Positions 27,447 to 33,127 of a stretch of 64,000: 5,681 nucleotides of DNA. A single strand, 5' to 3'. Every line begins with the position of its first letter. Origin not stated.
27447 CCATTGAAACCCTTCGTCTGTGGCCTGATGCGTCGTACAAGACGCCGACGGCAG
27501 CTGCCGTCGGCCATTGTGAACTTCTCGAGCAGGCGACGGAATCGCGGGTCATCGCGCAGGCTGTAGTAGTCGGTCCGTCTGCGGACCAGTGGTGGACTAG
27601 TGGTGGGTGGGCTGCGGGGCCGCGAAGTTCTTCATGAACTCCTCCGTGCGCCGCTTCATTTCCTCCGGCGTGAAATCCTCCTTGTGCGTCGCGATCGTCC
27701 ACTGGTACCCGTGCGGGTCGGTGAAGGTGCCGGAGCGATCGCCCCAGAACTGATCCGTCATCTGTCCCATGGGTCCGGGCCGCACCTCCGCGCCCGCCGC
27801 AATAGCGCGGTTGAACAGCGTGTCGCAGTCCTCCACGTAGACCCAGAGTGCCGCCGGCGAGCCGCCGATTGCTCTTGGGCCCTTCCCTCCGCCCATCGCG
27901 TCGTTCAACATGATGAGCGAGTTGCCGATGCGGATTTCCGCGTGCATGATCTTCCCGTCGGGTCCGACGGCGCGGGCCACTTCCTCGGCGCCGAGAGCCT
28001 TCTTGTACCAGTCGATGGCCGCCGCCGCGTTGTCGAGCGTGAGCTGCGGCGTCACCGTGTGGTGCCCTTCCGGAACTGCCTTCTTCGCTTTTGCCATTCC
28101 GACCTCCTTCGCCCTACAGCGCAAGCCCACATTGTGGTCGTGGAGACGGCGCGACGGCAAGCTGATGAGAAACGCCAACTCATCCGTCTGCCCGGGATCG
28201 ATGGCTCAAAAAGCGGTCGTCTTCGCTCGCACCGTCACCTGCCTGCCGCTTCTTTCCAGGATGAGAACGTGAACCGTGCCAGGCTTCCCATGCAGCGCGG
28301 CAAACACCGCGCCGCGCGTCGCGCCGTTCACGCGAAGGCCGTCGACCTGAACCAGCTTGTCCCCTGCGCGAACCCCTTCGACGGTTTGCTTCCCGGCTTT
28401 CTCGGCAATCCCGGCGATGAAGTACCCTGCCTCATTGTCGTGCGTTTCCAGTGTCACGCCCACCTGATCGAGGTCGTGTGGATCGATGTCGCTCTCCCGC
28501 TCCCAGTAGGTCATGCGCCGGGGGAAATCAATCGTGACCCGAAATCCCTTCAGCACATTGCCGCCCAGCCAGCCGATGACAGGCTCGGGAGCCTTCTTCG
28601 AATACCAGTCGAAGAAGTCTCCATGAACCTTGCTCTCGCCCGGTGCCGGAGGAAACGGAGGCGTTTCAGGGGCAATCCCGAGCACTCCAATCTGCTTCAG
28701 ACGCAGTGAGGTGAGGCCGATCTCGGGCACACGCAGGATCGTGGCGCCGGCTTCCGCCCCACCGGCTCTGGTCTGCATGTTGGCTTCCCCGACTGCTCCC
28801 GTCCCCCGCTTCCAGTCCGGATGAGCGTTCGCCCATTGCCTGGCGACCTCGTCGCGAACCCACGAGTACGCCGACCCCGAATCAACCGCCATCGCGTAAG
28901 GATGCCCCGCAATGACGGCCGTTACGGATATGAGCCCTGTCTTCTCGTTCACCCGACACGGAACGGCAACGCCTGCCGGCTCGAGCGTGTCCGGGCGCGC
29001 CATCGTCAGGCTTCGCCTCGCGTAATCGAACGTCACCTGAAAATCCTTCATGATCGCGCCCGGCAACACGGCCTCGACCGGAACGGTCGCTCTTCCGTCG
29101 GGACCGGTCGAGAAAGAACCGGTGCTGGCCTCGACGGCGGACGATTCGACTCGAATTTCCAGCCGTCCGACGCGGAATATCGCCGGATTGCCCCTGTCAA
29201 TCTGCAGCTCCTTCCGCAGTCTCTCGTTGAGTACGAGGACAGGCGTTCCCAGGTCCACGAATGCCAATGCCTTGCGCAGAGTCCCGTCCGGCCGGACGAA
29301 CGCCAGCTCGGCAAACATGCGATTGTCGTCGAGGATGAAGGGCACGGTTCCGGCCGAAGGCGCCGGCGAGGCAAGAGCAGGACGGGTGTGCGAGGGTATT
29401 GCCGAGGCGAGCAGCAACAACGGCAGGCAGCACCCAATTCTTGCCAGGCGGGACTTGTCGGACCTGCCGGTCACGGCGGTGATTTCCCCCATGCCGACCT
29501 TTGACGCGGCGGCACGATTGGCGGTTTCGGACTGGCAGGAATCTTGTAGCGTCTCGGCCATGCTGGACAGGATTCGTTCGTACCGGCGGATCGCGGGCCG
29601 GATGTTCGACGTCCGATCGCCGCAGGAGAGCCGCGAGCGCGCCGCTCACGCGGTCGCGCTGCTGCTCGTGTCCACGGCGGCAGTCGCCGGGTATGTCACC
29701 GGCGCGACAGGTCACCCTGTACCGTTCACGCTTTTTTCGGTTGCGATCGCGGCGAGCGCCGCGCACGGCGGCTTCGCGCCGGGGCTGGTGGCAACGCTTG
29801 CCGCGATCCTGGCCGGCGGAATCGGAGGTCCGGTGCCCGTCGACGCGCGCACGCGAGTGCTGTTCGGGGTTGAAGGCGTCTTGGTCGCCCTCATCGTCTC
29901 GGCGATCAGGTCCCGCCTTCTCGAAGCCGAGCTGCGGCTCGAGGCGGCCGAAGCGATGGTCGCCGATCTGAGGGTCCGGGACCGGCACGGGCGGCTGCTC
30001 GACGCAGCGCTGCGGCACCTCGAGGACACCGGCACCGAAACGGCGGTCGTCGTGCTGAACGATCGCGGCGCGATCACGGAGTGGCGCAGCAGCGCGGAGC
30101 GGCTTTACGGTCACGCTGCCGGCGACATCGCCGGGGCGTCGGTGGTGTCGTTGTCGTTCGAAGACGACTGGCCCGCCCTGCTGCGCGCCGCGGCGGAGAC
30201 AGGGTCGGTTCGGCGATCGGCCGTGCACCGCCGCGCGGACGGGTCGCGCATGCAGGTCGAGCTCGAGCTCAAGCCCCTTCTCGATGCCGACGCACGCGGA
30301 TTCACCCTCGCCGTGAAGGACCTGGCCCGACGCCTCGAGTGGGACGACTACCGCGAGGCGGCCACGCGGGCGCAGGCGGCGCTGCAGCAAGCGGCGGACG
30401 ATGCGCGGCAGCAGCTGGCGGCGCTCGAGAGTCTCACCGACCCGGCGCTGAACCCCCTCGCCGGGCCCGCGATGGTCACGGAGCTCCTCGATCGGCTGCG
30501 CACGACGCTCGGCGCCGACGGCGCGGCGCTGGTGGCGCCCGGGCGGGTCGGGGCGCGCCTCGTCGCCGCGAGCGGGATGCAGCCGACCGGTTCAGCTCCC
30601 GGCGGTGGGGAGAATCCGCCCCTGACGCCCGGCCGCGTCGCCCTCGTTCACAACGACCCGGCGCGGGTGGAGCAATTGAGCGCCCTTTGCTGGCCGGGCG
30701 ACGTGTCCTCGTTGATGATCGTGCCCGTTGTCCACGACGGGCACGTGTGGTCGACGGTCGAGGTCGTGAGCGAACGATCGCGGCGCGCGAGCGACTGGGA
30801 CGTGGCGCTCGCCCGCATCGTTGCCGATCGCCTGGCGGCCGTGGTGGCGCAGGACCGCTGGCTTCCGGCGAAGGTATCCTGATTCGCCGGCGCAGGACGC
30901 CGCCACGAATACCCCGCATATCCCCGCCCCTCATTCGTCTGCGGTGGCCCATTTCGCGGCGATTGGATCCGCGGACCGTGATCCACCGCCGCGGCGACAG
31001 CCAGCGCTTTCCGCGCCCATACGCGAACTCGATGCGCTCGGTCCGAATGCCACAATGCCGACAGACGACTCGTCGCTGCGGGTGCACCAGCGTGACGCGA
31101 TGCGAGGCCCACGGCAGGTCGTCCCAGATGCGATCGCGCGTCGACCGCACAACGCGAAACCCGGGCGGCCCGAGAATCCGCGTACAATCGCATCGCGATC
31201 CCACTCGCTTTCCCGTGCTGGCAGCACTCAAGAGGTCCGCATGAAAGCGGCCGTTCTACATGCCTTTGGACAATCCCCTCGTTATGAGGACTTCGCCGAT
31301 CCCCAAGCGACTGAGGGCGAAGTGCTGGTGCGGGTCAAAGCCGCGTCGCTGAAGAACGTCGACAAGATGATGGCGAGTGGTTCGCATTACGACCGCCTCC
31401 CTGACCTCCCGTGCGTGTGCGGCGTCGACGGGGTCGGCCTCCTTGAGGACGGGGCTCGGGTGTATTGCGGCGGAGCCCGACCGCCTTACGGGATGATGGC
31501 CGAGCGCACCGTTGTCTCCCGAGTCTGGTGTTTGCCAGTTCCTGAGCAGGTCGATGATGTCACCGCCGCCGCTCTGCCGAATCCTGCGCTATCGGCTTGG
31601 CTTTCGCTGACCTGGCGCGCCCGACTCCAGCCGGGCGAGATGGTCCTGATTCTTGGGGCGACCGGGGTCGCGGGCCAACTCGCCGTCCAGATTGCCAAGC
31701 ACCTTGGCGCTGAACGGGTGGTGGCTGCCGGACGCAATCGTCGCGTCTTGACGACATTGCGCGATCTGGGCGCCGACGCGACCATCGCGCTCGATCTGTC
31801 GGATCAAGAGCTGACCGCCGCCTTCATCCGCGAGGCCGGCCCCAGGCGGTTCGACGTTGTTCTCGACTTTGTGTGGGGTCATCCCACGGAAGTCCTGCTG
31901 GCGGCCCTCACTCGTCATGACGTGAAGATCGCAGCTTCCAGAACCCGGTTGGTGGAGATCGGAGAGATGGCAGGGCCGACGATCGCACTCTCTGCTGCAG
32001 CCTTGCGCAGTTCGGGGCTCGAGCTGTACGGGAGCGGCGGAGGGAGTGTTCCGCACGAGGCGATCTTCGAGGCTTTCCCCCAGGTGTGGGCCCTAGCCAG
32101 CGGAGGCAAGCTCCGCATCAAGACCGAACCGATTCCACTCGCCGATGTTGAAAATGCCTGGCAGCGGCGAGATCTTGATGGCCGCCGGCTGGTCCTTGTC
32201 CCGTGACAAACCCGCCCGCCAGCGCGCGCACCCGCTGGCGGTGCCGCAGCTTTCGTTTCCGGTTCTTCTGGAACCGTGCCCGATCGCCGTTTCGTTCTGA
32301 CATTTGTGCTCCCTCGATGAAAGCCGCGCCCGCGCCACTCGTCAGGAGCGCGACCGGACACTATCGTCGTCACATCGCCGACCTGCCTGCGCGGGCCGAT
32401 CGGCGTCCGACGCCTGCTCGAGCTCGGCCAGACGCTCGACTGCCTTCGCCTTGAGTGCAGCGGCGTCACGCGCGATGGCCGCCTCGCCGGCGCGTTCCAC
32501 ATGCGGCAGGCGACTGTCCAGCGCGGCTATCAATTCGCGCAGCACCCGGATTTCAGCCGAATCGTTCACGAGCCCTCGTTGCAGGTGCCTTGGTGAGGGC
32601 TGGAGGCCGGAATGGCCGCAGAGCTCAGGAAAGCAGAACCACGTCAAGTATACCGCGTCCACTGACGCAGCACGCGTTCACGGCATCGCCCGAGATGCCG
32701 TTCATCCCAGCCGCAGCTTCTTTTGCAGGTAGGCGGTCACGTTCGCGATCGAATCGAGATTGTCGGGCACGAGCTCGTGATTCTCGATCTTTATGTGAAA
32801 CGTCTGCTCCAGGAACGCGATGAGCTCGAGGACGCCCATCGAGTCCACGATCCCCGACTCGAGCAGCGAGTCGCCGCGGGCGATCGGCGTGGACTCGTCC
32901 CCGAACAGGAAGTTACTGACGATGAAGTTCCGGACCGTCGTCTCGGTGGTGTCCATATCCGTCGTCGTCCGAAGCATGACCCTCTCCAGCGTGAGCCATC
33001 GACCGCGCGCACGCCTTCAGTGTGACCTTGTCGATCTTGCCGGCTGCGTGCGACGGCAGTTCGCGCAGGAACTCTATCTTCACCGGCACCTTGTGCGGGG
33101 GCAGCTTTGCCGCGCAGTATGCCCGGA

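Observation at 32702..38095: Self-contained ACP-dependent double-amidotransferase operon (LbH - NadE-like - AsnB - adenylase - ACP)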

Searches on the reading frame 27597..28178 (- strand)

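Call 12: search_protein_families(library=pfam, proteins=[window:27597-28178:-], max_evalue=0.001)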
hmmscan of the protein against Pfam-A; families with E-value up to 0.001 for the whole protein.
window:27597-28178:- (193 aa): 3 families
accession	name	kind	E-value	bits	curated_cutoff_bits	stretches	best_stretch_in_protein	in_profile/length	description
PF00903.31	Glyoxalase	-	2.8e-13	50.7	20.6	1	42-161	6-120/121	Glyoxalase/Bleomycin resistance protein/Dioxygenase superfamily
PF18029.7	Glyoxalase_6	-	7.8e-05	23.7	23.6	1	47-161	3-104/106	Glyoxalase-like domain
PF22656.2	At5g48480-like_N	-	8.5e-05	22.7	27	1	50-90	8-55/59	Glyoxalase At5g48480-like, N-terminal domain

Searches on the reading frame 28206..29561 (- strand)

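Call 12: search_protein_families(library=pfam, proteins=[window:28206-29561:-], max_evalue=0.001)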
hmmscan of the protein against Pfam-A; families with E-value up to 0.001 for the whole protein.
window:28206-29561:- (451 aa): 3 families
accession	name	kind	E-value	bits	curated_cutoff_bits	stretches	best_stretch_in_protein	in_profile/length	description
PF00595.29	PDZ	-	1.4e-05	25.8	23.2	1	365-435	10-81/81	PDZ domain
PF13650.11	Asp_protease_2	-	0.00012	23.2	24.3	0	213-261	1-52/90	Aspartyl protease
PF13975.11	gag-asp_proteas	-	0.00024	22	28.2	0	214-267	2-54/92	gag-polyprotein putative aspartyl protease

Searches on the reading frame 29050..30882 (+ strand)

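Call 12: search_protein_families(library=pfam, proteins=[window:29050-30882:+], max_evalue=0.001)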
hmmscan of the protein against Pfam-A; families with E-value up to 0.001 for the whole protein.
window:29050-30882:+ (610 aa): 4 families
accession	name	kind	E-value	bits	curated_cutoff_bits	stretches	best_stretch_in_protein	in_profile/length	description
PF01590.32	GAF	-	2.1e-09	38.4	22.4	1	476-597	6-131/133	GAF domain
PF00989.32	PAS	-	1.9e-08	34.7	22.6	1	327-424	9-112/113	PAS fold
PF13185.12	GAF_2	-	5.2e-05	23.9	28.6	1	475-599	7-135/136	GAF domain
PF13426.13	PAS_9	-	0.00021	22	27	1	331-425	2-101/103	PAS domain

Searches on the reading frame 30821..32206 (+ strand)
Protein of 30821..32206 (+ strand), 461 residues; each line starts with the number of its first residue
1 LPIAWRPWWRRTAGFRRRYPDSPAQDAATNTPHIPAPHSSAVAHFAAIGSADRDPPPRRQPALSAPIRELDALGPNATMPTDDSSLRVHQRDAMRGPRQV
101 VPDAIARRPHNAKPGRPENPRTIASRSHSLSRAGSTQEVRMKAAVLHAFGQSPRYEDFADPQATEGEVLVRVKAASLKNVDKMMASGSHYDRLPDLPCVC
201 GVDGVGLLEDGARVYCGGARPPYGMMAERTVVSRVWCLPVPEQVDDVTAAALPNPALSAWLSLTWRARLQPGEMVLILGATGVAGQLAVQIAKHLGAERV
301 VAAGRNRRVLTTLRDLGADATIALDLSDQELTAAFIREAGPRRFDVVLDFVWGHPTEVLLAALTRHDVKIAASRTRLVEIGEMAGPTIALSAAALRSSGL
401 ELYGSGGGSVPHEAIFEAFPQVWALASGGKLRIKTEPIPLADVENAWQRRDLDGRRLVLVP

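Call 12: search_protein_families(library=pfam, proteins=[window:30821-32206:+], max_evalue=0.001)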
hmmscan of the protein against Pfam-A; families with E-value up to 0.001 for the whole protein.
window:30821-32206:+ (461 aa): 4 families
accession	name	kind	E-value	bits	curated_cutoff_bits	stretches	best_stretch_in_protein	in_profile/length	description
PF00107.32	ADH_zinc_N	-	1.7e-11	44.7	31.8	1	285-425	3-126/129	Zinc-binding dehydrogenase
PF08240.17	ADH_N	-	5.2e-06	27.1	23.5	1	165-241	2-103/104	Alcohol dehydrogenase GroES-like domain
PF13602.12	ADH_zinc_N_2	-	3.2e-05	25.3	27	1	316-449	1-122/134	Zinc-binding dehydrogenase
PF01262.27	AlaDh_PNT_C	-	0.00099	19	23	0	274-337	30-91/214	Alanine dehydrogenase/PNT, C-terminal domain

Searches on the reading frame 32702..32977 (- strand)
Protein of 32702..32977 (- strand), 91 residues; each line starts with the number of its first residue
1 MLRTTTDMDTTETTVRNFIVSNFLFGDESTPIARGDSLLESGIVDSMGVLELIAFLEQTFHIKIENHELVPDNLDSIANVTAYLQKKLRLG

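Call 4: search_protein_families(library=pfam, proteins=[window:32702-32977:-], max_evalue=0.01)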
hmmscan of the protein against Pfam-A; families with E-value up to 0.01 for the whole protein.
window:32702-32977:- (91 aa): 1 family
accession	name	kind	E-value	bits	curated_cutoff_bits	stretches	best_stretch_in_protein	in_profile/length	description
PF00550.31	PP-binding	-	9e-05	23.1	20.8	1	32-84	18-67/67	Phosphopantetheine attachment site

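Call 5: search_protein_families(library=ncbifam, proteins=[window:32702-32977:-], max_evalue=0.01)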
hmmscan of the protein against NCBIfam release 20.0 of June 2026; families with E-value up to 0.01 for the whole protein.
window:32702-32977:- (91 aa): 11 families
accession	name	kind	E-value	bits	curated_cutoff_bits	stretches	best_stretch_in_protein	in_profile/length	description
NF052616.1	ACP_for_OlsHI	equivalog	8.7e-16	58.1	130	1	8-87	1-80/83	ornithine lipid biosynthesis acyl carrier protein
NF058660.1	cispen_ACP_AmcB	equivalog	3.5e-12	46.3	80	1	11-87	2-78/80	cispentacin biosynthesis acyl carrier protein AmcB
NF003464.0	PRK05087.1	equivalog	9e-06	25.6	68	1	37-84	27-74/78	D-alanine--poly(phosphoribitol) ligase subunit DltC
NF002150.0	PRK00982.1-4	subfamily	3.2e-05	24.1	66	1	30-87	23-78/80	acyl carrier protein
NF002148.0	PRK00982.1-2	subfamily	5.6e-05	22.9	71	1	12-87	6-77/79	acyl carrier protein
NF009104.0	PRK12449.1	equivalog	9.6e-05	22.2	70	1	32-88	25-79/80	acyl carrier protein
TIGR00517.1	acyl_carrier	equivalog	0.0013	18.6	70.45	1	38-87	29-76/77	acyl carrier protein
NF005480.0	PRK07081.1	equivalog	0.0035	17.3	72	1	13-84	3-73/83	acyl carrier protein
NF005798.0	PRK07639.1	equivalog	0.0037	17.7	100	1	43-87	37-81/91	petrobactin biosynthesis protein AsbD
TIGR01688.1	dltC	equivalog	0.0038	17.3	52.35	1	38-76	25-63/73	D-alanine--poly(phosphoribitol) ligase subunit 2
NF002149.0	PRK00982.1-3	equivalog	0.0058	16.5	106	1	8-83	1-72/78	acyl carrier protein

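Call 39: search_protein_families(library=padloc, proteins=[window:32702-32977:-], max_evalue=0.001)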
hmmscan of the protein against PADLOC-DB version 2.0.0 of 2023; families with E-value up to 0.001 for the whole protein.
window:32702-32977:- (91 aa): 0 families

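Call 65: search_solved_structures(query=window:32702-32956:-, max_evalue=0.01, show_alignments=0)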
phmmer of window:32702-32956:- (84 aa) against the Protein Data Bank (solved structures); distinct sequences matched with E-value up to 0.01: 9.
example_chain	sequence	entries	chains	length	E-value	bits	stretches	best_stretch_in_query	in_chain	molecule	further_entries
6cxt_A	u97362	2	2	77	8.8e-08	35.5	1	11-77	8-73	Alpha/beta hydrolase fold protein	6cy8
2my5_A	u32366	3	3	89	1e-07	35.3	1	7-77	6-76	Peptidyl carrier protein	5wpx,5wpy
2my6_A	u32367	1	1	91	2.9e-07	33.9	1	7-77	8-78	Peptidyl carrier protein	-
5gxt_A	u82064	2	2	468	3e-05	27.4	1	9-79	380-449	Maltose-binding periplasmic protein,PigG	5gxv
5jdx_A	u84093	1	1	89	6.8e-05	26.3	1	5-79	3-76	Putative peptidyl carrier protein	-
7thn_E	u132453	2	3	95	8.5e-05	26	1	5-79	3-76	Probable acyl carrier protein PigG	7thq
8jf2_F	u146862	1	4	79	0.00042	23.8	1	20-69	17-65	D-alanyl carrier protein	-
6bug_A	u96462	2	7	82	0.00045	23.7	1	18-69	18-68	D-alanyl carrier protein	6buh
6lvt_A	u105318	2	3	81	0.0063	20.1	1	12-81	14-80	Acyl carrier protein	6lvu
